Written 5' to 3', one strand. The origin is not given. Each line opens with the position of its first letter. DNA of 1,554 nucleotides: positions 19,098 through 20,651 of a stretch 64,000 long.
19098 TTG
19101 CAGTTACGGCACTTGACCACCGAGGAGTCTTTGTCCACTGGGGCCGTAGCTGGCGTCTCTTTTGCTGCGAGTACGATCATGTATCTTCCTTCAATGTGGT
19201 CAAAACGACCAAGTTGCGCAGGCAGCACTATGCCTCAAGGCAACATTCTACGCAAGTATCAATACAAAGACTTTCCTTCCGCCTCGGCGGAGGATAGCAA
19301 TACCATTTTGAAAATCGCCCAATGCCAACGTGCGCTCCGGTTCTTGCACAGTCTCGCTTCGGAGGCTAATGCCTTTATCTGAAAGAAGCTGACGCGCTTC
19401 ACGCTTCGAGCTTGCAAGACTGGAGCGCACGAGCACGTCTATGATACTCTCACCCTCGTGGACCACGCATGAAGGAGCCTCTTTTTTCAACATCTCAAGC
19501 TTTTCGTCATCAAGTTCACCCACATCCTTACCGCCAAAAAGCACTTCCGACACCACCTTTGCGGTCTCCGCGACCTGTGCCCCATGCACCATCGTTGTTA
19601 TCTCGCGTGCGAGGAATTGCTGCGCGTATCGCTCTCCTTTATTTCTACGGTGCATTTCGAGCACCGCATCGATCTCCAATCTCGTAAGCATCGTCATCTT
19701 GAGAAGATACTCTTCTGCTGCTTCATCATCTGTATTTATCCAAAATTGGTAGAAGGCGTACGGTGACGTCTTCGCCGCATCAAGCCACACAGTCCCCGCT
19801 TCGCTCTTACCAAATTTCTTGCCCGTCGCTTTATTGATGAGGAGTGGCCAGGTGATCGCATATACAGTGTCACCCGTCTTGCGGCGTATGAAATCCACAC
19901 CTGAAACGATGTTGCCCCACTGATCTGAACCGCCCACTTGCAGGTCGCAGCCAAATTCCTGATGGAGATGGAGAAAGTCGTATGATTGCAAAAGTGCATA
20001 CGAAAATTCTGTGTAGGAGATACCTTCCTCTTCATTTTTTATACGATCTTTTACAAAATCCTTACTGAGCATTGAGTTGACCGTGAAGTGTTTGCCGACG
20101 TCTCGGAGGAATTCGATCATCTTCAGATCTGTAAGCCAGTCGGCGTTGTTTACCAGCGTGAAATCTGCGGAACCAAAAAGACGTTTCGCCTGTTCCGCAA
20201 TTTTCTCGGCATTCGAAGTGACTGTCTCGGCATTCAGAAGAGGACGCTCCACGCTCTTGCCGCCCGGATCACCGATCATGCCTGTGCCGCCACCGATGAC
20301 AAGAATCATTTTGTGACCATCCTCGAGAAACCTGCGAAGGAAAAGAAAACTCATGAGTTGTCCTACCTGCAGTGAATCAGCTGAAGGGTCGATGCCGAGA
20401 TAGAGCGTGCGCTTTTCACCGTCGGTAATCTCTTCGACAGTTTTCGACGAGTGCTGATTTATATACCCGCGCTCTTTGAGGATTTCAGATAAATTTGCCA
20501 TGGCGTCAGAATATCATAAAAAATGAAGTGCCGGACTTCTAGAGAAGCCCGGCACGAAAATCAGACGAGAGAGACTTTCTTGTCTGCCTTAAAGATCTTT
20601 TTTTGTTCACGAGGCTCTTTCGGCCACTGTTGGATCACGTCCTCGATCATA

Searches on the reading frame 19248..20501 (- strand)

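Call 21: search_protein_families(library=pfam, proteins=[window:19248-20501:-], max_evalue=0.00001)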
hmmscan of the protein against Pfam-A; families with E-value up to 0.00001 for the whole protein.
window:19248-20501:- (417 aa): 2 families
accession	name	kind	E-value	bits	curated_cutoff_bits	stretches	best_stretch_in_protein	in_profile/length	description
PF00579.31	tRNA-synt_1b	-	5.3e-76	256.2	21.1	1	29-322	4-291/292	tRNA synthetases class I (W and Y)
PF22421.1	SYY_C-terminal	-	2.3e-10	40.6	27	1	336-412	3-81/83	Tyrosine--tRNA ligase SYY-like C-terminal domain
